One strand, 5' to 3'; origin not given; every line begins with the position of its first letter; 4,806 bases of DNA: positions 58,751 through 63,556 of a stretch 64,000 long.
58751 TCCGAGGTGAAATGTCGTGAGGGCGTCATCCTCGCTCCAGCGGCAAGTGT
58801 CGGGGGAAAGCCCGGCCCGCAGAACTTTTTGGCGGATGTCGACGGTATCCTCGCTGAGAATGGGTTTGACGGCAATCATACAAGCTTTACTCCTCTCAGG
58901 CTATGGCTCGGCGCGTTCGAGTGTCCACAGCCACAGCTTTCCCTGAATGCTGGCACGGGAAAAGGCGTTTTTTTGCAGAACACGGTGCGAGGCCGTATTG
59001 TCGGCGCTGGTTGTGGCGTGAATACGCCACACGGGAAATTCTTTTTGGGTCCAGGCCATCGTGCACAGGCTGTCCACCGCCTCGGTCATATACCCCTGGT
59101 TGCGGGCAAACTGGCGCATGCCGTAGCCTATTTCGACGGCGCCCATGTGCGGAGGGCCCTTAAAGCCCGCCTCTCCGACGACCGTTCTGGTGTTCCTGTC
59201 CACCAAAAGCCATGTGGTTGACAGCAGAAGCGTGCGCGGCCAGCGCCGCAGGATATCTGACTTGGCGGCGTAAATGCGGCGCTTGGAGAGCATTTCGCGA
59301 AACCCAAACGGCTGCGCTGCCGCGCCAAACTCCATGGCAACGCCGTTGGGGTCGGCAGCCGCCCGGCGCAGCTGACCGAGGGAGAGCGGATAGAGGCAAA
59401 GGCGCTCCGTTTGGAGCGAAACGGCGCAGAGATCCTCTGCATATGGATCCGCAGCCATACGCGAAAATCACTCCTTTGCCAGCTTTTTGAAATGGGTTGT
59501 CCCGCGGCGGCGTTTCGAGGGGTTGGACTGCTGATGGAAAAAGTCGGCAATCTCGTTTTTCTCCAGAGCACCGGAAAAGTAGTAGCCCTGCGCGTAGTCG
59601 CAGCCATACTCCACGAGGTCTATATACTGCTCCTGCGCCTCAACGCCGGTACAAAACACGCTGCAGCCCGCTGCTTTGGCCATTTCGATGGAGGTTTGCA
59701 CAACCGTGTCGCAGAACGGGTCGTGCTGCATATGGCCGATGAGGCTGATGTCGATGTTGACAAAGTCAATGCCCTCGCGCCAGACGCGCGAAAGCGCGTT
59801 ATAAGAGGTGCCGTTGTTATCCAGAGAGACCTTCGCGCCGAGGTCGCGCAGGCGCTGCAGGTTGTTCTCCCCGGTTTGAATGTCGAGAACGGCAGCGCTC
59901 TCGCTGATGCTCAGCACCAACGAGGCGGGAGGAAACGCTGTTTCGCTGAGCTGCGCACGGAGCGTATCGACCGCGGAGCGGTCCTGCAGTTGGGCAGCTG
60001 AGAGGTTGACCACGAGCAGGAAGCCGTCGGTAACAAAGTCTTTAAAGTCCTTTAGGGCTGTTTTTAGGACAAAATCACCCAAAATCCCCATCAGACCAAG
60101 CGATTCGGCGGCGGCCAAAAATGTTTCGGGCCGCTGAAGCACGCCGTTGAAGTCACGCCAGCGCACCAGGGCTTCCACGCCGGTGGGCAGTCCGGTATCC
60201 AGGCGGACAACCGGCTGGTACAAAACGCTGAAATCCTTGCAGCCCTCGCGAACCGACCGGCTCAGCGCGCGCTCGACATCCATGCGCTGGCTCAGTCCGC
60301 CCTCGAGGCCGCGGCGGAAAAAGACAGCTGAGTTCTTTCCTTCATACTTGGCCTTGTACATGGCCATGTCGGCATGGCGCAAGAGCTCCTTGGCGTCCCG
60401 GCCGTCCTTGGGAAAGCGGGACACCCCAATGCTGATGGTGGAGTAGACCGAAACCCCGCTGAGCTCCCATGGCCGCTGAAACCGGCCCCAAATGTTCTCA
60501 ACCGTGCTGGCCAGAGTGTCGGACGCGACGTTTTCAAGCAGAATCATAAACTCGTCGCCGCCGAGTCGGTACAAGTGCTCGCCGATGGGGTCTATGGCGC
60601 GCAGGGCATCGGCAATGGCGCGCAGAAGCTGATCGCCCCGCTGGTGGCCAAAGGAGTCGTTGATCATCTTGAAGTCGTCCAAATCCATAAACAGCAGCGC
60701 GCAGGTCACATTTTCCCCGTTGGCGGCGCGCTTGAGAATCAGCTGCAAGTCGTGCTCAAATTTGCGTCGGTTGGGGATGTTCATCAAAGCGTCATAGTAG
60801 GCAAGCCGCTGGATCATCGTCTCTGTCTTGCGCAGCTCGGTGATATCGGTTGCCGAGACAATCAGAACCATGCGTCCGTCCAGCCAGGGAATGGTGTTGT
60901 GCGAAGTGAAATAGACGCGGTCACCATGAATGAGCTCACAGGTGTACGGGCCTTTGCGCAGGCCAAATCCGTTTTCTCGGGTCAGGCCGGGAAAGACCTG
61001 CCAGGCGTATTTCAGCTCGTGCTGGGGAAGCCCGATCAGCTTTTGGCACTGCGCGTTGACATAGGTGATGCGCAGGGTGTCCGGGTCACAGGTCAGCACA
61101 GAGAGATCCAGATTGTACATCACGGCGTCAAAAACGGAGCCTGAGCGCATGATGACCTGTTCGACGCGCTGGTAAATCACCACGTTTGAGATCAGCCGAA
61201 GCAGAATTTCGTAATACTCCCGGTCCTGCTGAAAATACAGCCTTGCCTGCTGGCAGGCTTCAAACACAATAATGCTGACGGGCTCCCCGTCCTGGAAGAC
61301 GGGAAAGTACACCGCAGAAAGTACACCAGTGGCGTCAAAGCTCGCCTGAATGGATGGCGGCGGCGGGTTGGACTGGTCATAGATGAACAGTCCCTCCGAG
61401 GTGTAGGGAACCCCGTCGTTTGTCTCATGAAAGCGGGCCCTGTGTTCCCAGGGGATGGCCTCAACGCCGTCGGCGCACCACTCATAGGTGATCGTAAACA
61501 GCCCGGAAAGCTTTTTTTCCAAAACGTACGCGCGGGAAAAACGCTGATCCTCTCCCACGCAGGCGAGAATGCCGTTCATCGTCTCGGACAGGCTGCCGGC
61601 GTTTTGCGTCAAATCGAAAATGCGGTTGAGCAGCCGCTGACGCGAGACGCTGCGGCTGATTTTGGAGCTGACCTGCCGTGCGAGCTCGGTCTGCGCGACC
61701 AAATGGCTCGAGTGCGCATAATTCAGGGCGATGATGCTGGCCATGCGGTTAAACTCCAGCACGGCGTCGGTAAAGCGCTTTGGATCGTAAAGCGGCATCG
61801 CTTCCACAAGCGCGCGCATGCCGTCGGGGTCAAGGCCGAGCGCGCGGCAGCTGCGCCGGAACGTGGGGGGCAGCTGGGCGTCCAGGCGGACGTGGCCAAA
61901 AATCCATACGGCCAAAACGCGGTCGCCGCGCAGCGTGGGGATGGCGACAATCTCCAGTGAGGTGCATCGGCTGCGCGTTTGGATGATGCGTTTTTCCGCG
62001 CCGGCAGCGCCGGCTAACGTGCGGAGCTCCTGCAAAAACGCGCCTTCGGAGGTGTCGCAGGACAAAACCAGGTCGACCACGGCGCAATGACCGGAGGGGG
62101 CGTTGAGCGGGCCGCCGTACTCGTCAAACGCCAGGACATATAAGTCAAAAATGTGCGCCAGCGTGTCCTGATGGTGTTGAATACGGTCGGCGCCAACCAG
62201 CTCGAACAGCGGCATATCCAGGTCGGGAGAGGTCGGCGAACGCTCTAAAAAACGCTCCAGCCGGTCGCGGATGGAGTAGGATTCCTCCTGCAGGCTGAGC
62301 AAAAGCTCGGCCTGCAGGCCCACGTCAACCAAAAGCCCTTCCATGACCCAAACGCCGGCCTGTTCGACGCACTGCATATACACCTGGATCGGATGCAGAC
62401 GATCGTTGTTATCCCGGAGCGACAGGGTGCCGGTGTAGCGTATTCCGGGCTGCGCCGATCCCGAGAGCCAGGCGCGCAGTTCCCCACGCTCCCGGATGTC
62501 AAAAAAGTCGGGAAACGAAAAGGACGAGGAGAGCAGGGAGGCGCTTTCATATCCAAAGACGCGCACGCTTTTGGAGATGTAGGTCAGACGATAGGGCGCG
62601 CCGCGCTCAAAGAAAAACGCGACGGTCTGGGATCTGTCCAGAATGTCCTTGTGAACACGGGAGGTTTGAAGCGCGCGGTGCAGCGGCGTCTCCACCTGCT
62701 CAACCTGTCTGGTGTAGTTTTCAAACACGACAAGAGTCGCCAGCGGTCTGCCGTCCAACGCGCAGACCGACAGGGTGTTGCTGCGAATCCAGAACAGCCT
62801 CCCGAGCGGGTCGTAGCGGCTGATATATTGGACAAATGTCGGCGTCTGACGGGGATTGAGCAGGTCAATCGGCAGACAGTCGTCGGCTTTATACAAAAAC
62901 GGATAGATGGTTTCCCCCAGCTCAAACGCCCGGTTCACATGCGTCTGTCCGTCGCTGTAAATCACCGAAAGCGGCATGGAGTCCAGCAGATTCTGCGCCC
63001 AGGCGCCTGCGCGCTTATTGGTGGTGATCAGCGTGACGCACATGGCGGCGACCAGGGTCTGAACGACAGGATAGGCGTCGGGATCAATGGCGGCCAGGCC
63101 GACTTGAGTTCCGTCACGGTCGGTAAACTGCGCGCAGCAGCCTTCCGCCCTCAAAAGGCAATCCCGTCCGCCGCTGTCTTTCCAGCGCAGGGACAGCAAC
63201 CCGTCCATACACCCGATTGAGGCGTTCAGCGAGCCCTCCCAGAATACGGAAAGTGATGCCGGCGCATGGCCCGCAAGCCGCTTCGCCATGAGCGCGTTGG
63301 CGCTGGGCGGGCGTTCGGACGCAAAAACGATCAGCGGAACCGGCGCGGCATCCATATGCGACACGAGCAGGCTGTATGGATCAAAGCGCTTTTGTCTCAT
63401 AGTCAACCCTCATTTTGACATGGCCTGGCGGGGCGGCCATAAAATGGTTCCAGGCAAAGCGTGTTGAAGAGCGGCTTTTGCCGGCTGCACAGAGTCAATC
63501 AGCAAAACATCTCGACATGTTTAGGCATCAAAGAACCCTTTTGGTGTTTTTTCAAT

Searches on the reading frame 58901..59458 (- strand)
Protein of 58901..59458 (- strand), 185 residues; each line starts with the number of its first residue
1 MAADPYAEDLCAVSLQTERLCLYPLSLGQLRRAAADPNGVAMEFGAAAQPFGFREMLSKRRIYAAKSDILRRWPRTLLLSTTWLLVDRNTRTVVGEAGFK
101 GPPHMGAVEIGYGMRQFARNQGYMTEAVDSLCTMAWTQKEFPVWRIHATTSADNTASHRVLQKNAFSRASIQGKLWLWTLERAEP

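Call 65: search_protein_families(library=pfam, proteins=[window:58901-59458:-], max_evalue=0.001)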
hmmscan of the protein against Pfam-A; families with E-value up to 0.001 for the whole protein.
window:58901-59458:- (185 aa): 2 families
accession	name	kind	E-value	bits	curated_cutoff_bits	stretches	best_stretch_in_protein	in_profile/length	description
PF13302.13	Acetyltransf_3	-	3.1e-16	60.8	25.4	1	51-166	35-137/138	Acetyltransferase (GNAT) domain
PF00583.31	Acetyltransf_1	-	5.3e-05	23.9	20.7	1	81-166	34-116/116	Acetyltransferase (GNAT) family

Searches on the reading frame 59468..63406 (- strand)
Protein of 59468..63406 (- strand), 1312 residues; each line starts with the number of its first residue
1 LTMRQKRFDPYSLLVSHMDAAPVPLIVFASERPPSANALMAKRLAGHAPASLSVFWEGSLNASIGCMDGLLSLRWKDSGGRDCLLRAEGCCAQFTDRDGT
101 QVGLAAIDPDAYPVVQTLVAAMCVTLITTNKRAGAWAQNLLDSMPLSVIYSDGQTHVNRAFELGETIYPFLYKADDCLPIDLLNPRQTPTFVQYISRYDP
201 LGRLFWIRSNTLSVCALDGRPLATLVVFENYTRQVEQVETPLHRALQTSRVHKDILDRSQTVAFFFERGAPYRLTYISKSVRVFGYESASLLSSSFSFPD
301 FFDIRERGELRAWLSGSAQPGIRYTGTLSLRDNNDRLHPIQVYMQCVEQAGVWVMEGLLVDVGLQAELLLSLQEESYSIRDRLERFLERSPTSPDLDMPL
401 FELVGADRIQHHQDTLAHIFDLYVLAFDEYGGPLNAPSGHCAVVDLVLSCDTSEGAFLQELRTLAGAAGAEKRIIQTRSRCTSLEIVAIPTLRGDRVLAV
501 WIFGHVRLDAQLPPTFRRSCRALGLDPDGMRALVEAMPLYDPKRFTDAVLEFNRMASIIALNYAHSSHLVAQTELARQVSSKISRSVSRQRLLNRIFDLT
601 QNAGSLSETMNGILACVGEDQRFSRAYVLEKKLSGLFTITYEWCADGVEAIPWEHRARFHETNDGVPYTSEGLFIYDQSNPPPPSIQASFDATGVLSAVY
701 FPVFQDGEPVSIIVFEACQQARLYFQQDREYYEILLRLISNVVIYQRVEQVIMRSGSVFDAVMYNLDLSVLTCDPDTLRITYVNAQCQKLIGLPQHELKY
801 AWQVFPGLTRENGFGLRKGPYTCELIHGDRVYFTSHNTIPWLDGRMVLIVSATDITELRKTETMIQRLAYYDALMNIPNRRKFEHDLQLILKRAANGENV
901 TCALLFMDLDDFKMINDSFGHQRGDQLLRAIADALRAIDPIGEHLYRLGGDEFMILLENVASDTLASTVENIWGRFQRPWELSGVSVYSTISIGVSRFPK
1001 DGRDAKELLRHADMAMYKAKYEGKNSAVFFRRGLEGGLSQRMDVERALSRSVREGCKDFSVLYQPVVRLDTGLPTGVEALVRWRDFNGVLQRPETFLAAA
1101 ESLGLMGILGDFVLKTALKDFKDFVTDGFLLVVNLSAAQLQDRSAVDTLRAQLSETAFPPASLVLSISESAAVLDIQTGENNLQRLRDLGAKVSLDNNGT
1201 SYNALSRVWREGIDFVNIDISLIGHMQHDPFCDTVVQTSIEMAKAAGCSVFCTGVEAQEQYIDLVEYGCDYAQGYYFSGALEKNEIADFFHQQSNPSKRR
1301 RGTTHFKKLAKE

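Call 28: search_protein_families(library=pfam, proteins=[window:59468-63406:-], max_evalue=0.000001)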
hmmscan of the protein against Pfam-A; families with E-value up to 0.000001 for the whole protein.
window:59468-63406:- (1312 aa): 3 families
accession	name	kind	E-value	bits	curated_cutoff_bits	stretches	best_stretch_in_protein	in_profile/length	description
PF00563.25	EAL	-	5.1e-52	177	31.3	1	1048-1278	4-234/236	EAL domain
PF00990.26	GGDEF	-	2.1e-42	145.1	23.8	1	869-1025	1-160/161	Diguanylate cyclase, GGDEF domain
PF10114.15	PocR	-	1.4e-09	38.4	23.9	1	403-560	2-158/162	Sensory domain found in PocR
